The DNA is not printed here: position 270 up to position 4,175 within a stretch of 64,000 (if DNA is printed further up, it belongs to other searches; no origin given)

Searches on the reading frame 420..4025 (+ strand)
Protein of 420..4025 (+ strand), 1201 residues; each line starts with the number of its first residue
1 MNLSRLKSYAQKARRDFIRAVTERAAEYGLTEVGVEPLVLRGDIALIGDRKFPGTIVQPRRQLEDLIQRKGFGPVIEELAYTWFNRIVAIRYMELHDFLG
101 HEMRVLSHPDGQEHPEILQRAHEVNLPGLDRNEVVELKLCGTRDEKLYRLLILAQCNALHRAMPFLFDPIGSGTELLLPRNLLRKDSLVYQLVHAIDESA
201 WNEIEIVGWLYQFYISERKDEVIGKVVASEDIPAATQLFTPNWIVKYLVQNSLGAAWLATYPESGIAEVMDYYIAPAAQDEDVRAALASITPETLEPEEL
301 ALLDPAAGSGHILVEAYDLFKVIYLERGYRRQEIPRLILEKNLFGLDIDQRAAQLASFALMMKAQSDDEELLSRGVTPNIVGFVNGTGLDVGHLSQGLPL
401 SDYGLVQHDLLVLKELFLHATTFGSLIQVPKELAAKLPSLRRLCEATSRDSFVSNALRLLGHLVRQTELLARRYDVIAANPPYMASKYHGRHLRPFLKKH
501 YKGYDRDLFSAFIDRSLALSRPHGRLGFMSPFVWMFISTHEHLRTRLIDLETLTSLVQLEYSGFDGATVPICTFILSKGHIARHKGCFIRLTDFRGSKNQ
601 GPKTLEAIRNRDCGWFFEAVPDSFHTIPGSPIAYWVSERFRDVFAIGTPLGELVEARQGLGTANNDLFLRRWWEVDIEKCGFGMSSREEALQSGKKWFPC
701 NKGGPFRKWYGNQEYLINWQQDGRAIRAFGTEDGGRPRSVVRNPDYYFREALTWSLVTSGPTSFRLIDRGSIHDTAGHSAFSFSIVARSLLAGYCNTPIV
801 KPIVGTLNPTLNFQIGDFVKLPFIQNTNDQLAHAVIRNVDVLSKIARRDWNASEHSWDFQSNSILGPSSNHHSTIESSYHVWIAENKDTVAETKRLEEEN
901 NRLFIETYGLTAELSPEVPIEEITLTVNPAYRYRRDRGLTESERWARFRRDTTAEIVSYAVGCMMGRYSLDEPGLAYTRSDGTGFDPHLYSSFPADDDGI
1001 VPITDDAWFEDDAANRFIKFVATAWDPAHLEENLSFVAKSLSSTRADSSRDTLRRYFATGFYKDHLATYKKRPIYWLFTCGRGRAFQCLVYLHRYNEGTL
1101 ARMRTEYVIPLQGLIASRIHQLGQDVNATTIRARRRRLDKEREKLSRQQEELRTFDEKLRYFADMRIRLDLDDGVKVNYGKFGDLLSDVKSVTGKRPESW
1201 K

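Call 23: search_protein_families(library=pfam, proteins=[window:420-4025:+], max_evalue=0.001)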
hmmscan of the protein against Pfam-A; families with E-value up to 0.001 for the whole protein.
window:420-4025:+ (1201 aa): 3 families
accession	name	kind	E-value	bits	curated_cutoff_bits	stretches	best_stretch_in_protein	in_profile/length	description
PF07669.17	Eco57I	-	6.4e-20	72.4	25.3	1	341-560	1-167/171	Eco57I restriction-modification methylase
PF02384.22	N6_Mtase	-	4.7e-11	43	20.4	1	471-589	123-244/311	N-6 DNA Methylase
PF20473.4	MmeI_Mtase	-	6e-06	26.1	27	1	299-367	20-89/259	MmeI, DNA-methyltransferase domain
